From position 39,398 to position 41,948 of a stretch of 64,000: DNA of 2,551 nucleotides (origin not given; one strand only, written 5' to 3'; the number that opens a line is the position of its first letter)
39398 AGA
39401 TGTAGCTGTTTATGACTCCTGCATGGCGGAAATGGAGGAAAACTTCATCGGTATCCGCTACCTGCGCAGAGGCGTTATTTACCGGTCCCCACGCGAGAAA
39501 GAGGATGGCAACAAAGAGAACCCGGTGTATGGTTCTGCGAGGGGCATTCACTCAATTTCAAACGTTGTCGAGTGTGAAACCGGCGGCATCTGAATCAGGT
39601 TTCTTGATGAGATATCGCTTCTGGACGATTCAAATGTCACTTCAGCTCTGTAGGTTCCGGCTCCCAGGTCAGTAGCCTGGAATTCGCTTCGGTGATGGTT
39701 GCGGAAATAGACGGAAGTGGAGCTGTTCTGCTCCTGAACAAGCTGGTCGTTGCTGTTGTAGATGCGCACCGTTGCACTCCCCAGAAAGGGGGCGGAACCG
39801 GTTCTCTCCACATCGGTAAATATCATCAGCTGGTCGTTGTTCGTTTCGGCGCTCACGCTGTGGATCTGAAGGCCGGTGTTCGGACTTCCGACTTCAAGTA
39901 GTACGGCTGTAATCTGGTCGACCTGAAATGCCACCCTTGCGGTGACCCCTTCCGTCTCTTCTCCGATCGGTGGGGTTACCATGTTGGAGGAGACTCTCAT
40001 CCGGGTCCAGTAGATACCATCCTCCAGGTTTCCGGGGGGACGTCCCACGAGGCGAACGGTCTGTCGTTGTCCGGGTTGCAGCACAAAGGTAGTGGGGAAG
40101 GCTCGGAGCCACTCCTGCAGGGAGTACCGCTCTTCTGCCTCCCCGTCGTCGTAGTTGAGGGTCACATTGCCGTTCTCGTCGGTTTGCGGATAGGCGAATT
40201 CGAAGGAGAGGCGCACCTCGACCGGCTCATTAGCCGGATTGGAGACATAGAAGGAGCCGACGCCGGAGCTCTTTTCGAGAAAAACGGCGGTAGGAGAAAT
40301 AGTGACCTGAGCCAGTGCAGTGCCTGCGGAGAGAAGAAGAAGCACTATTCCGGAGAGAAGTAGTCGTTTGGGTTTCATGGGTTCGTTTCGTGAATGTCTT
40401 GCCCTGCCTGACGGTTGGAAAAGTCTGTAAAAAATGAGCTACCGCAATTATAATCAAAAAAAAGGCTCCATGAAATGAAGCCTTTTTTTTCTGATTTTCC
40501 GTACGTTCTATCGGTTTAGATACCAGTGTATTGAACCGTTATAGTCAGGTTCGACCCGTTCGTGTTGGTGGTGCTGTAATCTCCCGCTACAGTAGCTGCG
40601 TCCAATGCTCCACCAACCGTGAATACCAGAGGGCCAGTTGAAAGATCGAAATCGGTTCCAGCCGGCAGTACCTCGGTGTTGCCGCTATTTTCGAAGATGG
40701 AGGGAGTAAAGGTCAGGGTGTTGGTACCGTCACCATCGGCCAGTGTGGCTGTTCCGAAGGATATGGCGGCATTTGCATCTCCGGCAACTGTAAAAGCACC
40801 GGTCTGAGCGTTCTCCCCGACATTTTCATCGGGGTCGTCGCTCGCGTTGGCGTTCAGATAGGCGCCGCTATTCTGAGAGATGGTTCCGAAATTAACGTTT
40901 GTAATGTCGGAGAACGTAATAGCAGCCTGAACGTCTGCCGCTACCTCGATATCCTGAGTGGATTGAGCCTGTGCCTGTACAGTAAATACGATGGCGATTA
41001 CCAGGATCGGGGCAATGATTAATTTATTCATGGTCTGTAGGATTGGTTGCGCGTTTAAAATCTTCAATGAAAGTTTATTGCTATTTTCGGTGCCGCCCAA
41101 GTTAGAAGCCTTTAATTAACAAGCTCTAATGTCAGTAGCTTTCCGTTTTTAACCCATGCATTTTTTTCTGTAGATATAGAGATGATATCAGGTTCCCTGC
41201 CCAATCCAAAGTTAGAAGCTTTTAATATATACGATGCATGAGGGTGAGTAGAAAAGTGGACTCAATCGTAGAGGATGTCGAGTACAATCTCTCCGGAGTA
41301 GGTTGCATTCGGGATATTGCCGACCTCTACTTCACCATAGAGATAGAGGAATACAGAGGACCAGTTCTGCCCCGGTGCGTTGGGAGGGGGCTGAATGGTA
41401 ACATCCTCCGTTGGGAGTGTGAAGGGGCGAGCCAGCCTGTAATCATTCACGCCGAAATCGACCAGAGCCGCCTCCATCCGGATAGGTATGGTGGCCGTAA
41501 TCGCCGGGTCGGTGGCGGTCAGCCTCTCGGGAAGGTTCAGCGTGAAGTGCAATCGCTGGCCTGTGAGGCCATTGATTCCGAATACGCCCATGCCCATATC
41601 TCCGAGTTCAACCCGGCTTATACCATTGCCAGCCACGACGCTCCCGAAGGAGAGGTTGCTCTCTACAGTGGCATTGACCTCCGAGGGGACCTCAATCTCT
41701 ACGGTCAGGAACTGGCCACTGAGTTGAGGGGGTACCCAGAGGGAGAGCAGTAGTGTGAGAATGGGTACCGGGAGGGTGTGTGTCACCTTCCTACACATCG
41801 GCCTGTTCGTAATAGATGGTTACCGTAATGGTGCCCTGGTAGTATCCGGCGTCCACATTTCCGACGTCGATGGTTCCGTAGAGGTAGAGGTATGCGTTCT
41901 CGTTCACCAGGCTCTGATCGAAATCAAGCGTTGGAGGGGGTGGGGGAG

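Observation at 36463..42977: Chaperone-usher-like pathway built on five DUF4402/spore-coat-U-like subunits in a T9SS-bearing lineage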

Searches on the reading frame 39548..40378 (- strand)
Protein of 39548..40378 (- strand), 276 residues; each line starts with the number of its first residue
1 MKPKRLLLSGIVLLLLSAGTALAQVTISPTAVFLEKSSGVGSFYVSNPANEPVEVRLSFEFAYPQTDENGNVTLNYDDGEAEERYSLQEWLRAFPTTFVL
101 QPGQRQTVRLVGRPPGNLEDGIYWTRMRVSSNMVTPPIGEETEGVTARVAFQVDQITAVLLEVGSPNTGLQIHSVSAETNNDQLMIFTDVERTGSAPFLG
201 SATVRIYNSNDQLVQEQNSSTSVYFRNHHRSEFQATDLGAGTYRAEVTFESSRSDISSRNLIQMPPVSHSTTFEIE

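Call 3: search_protein_families(library=pfam, proteins=[window:39548-40378:-], max_evalue=1)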
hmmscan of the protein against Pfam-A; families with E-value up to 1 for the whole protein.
window:39548-40378:- (276 aa): 3 families
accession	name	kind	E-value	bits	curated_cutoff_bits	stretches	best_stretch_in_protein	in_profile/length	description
PF00345.26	PapD_N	-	0.0067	16.8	23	0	25-111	2-73/126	Pili and flagellar-assembly chaperone, PapD N-terminal domain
PF24499.1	Ig_TMEM131L_4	-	0.015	16.1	27.8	1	38-68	11-41/136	TMEM131L fourth Ig-like domain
PF14310.12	Fn3-like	-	0.083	13.5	25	0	89-110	19-39/71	Fibronectin type III-like domain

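Call 4: search_protein_families(library=ncbifam, proteins=[window:39548-40378:-], max_evalue=1)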
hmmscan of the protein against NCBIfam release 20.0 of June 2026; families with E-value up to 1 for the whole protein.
window:39548-40378:- (276 aa): 3 families
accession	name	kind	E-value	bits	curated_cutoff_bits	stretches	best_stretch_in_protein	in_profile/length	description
NF045619.1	adhes_GNV_Cterm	subfamily_domain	0.0086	15.3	180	1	167-254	247-332/458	BapA/Bap/LapF family large adhesin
NF052250.1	PA0061_lipo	subfamily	0.027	14.6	55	1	42-108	54-127/136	PA0061/PA0062 family lipoprotein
NF053582.1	motif_MiiA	domain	0.94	9.2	24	1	67-79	4-16/27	MiiA motif-containing surface protein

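Call 7: search_solved_structures(query=window:39548-40378:-, max_evalue=10)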
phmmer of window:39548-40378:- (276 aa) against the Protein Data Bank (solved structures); distinct sequences matched with E-value up to 10: 1.
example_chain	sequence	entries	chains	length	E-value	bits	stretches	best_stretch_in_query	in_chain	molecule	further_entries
2egy_A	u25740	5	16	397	1.5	11.7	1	32-113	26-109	Alpha-aminodipate aminotransferase | 2-aminoadipate transaminase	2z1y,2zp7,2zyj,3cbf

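Call 11: find_homologous_proteins(query=window:39548-40378:-)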
Query window:39548-40378:- (276 aa): 153 proteins with E <= 0.001 among 1783 candidates; the best 120 are listed.
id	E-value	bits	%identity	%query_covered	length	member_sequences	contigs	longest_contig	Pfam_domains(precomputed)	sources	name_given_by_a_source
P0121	6.1e-176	601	100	100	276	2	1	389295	-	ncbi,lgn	ncbi:MAG: hypothetical protein WD529_02255 [Balneolaceae bacterium]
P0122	2.6e-106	373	65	94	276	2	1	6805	-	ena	-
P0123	1.9e-103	364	62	100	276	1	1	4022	-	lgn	-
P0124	2.0e-103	364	62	100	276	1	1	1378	-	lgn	-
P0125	8.8e-103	361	65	92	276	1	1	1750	-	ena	-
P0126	1.5e-102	361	64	93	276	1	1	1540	-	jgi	-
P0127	1.8e-102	360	65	92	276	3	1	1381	-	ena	-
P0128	1.8e-102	360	64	93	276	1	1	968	-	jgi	-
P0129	1.9e-102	360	65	92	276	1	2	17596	-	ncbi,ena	-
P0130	1.9e-102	360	64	93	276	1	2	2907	-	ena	-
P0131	3.6e-102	359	64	93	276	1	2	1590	-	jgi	-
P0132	3.8e-102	359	64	93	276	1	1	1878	-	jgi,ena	-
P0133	4.4e-102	359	64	98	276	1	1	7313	-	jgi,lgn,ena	-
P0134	5.9e-102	359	61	100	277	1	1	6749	-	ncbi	-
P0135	7.2e-102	359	64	93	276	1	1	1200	-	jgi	-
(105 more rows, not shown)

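Call 14: search_solved_structures(query=A3, max_evalue=10, show_alignments=3)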
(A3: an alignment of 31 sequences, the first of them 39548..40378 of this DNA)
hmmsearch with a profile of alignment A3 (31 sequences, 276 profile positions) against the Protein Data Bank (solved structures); distinct sequences matched with E-value up to 10: 3.
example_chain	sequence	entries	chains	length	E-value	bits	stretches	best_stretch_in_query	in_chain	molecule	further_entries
7c5x_A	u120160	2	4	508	0.0023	20.4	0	43-76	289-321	iota-carbonic anhydrase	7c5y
4fx7_A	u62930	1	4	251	0.33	13.4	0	142-194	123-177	Imidazole glycerol phosphate synthase subunit HisF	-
3ccf_A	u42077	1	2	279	1.2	11.6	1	79-124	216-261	Cyclopropane-fatty-acyl-phospholipid synthase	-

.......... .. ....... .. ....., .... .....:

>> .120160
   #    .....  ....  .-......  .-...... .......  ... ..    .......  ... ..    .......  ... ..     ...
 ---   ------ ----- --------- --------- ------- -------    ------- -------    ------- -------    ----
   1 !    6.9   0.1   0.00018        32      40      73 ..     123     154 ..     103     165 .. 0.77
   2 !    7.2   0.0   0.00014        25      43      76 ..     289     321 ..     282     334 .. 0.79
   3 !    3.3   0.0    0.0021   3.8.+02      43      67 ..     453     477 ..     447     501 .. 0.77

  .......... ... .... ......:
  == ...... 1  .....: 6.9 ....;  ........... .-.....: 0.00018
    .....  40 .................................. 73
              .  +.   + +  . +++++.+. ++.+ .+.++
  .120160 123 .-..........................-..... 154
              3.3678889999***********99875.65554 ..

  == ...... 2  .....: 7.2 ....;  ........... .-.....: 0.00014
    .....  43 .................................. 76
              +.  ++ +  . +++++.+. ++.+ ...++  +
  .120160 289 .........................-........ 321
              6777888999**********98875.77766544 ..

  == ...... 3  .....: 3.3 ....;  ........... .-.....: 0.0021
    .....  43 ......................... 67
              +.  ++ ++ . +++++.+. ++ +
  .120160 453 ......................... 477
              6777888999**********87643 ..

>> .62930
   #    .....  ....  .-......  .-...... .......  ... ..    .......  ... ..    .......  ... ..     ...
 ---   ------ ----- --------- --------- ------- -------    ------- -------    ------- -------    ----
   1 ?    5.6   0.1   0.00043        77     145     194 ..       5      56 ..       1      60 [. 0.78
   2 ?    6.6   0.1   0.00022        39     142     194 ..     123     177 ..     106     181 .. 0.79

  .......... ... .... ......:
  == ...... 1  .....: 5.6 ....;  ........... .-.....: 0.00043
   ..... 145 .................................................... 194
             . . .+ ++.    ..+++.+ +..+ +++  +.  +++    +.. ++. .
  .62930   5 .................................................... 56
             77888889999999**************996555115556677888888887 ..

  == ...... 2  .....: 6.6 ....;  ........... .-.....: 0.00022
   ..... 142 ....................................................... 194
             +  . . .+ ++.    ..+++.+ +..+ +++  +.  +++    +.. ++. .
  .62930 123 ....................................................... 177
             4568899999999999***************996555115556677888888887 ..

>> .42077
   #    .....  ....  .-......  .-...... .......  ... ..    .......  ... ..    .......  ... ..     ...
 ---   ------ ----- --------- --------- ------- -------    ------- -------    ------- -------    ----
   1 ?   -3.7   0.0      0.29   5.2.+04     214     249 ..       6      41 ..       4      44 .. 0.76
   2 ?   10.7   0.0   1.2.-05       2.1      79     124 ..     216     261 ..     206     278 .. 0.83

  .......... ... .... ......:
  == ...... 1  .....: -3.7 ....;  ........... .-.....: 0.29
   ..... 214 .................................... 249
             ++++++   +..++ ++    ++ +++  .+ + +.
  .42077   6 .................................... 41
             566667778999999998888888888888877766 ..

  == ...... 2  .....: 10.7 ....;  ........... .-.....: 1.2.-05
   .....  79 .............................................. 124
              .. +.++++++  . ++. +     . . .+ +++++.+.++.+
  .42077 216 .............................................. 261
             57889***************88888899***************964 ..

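Call 15: search_protein_families(library=pfam, alignment_id=A3, max_evalue=0.01)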
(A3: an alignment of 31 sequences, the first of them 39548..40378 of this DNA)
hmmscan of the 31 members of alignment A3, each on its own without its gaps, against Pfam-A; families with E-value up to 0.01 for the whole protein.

A. member 1, window:39548-40378:- (276 aa): 1 family
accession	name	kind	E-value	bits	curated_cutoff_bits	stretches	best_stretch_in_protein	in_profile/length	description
PF00345.26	PapD_N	-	0.0067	16.8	23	0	25-111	2-73/126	Pili and flagellar-assembly chaperone, PapD N-terminal domain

B. families by the number of members that match (of 31 scanned): 7 families
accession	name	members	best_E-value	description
PF00345.26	PapD_N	8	1.1e-05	Pili and flagellar-assembly chaperone, PapD N-terminal domain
PF24499.1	Ig_TMEM131L_4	7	0.0027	TMEM131L fourth Ig-like domain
PF18962.6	Por_Secre_tail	4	0.0002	Secretion system C-terminal sorting domain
PF06030.18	WxLIP_PGBD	3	0.00071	WxL Interacting Protein, peptidoglycan binding domain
PF01835.25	MG2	3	0.0068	MG2 domain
PF20009.4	GEVED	1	0.0038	GEVED domain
PF06280.18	fn3_5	1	0.0082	Fn3-like domain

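Call 35: predict_structure(alignment_id=A3)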
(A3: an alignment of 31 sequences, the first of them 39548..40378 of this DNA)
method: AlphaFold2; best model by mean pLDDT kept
length: 276 residues; sequences in the alignment: 31
mean_pLDDT: 89.5   pTM: 0.78
mean pLDDT of the five models: 89.5, 87.2, 86.7, 86.6, 86.4
residues with pLDDT >= 90: 202; 70-90: 43; 50-70: 29; < 50: 2
segments of 3 or more residues with pLDDT < 50: none
pLDDT, mean of each block of 10 residues (from residue 1): 71 73 56 94 88 93 95 95 96 95 93 95 96 72 58 88 97 96 95 97 98 97 96 93 98 92 97 95
secondary structure, 60 per line:
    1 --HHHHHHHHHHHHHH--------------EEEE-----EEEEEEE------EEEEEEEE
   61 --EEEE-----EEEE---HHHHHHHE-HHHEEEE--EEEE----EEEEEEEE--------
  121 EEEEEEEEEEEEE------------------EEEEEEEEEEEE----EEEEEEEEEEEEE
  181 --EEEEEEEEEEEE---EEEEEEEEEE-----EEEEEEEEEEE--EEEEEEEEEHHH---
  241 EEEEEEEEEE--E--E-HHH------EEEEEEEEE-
elements in order: H3-16 E31-34 E40-46 E53-60 E63-66 E72-75 H79-85 E91-94 E97-100 E105-112 E121-133 E152-163 E168-180 E183-194 E198-207 E213-223 E226-234 E241-250 E267-275

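Call 44: fold_search(model_id=the predicted structure, library=pdb)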
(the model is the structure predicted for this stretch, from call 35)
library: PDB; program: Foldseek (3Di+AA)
matches with E <= 10: 1676; with E <= 0.001: 188
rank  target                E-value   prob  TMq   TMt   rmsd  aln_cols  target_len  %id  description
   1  9i1y_B                6.7e-10  1.00  0.40  0.42   8.1       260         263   17  WxLIP from Enterococcus faecium (released 2026-01-28)
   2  9i25_C                2.3e-09  1.00  0.42  0.45  11.0       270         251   17  WxLIP from Enterococcus faecium locus A bound to long WxL (released 2026-01-28)
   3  9i1y_A                2.8e-09  1.00  0.41  0.42  10.6       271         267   16  WxLIP from Enterococcus faecium (released 2026-01-28)
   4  5dfk                  1.0e-08  1.00  0.39  0.55   8.4       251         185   11  Crystal Structure of the Escherichia coli Common Pilus Chaperone, EcpB (released 2015-11-04)
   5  6k73_B                1.9e-08  1.00  0.44  0.54   7.2       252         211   13  Chaperone-tip adhesin complex is vital for synergistic activation of CFA/I fimbriae biogenesis (released 2020-06-10)
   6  2co7_B                3.5e-08  1.00  0.41  0.55   8.2       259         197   13  Salmonella enterica SafA pilin in complex with the SafB chaperone (Type II) (released 2006-06-27)
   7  1qpp_B                6.3e-08  1.00  0.41  0.51   8.2       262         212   13  CRYSTAL STRUCTURES OF SELF CAPPING PAPD CHAPERONE HOMODIMERS (released 1999-07-07)
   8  4y2o_A                7.0e-08  1.00  0.44  0.55   7.3       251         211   12  Structure of CFA/I pili chaperone-major subunit complex (CfaA-CfaB) (released 2016-08-10)
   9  8jmw_A                9.1e-08  1.00  0.28  0.16  13.7       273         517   14  Fibril form of serine peptidase Vpr (released 2023-12-06)
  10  2os7_A                9.6e-08  1.00  0.38  0.49   8.7       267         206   13  Caf1M periplasmic chaperone tetramer (released 2007-04-17)
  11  2os7_C                1.0e-07  1.00  0.39  0.51   8.5       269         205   12  Caf1M periplasmic chaperone tetramer (released 2007-04-17)
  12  3q48_B                1.1e-07  1.00  0.41  0.57   7.7       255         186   11  Crystal structure of Pseudomonas aeruginosa CupB2 chaperone (released 2011-02-09)
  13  2os7_E                1.5e-07  1.00  0.39  0.51   8.7       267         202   13  Caf1M periplasmic chaperone tetramer (released 2007-04-17)
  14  6fjy_A                1.6e-07  1.00  0.43  0.51   6.7       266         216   10  Crystal structure of CsuC-CsuE chaperone-tip adhesion subunit pre-assembly complex from archaic chaperone-usher Csu pi (released 2018-05-16)
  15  6fqa_A                1.9e-07  1.00  0.44  0.51   6.7       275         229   11  Crystal structure of the CsuC-CsuA/B chaperone-subunit preassembly complex of the archaic chaperone-usher Csu pili of  (released 2018-09-26)
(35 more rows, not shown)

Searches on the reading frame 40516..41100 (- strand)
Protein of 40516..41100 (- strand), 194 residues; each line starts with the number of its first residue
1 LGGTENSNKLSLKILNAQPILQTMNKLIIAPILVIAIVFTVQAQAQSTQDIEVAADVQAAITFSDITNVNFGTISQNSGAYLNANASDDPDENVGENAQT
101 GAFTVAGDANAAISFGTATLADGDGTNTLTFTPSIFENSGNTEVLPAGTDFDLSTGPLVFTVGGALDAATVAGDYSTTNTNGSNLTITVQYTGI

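Call 3: search_protein_families(library=pfam, proteins=[window:40516-41100:-], max_evalue=1)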
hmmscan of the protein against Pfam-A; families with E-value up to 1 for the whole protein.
window:40516-41100:- (194 aa): 0 families

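Call 4: search_protein_families(library=ncbifam, proteins=[window:40516-41100:-], max_evalue=1)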
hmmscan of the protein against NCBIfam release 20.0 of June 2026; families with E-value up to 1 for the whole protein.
window:40516-41100:- (194 aa): 0 families

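Call 18: find_homologous_proteins(query=window:40516-41031:-, max_evalue=0.01)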
Query window:40516-41031:- (171 aa): 2 proteins with E <= 0.01 among 805 candidates.
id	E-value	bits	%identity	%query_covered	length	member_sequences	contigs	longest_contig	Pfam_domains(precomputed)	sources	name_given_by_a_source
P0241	4.9e-98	343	100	100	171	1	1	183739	-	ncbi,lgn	ncbi:MAG: hypothetical protein WDZ29_00615 [Balneolaceae bacterium]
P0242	1.7e-93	329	96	100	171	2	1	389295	-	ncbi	ncbi:MAG: hypothetical protein WD529_02260 [Balneolaceae bacterium]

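Call 42: search_protein_families(library=pfam, alignment_id=A5, max_evalue=0.01)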
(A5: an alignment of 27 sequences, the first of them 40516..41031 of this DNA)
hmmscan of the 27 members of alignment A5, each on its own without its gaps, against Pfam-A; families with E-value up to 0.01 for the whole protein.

A. member 1, window:40516-41031:- (171 aa): 0 families

B. families by the number of members that match (of 27 scanned): 3 families
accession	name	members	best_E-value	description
PF14352.11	DUF4402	11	6.3e-06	Domain of unknown function (DUF4402)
PF16341.10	DUF4971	1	0.0056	Domain of unknown function (DUF4971)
PF12080.14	GldM_4th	1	0.0095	GldM C-terminal domain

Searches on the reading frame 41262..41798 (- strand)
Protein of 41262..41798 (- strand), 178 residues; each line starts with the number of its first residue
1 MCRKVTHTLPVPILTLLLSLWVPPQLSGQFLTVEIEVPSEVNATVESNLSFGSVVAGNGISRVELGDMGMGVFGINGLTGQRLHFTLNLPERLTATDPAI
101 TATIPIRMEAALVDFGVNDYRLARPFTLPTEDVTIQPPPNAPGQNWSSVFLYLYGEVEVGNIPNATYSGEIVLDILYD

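Call 3: search_protein_families(library=pfam, proteins=[window:41262-41798:-], max_evalue=1)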
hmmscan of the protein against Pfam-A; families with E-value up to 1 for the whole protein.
window:41262-41798:- (178 aa): 0 families

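Call 4: search_protein_families(library=ncbifam, proteins=[window:41262-41798:-], max_evalue=1)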
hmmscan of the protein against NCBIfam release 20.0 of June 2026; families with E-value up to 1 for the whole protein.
window:41262-41798:- (178 aa): 0 families

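Call 96: search_protein_families(library=pfam, alignment_id=A8, max_evalue=0.01)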
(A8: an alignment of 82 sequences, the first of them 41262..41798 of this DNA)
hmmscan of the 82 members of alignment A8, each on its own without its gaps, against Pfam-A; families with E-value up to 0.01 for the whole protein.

A. member 1, window:41262-41798:- (178 aa): 0 families

B. families by the number of members that match (of 82 scanned): 2 families
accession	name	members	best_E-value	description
PF14352.11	DUF4402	28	6e-07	Domain of unknown function (DUF4402)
PF01469.24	Pentapeptide_2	1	0.0057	Pentapeptide repeats (8 copies)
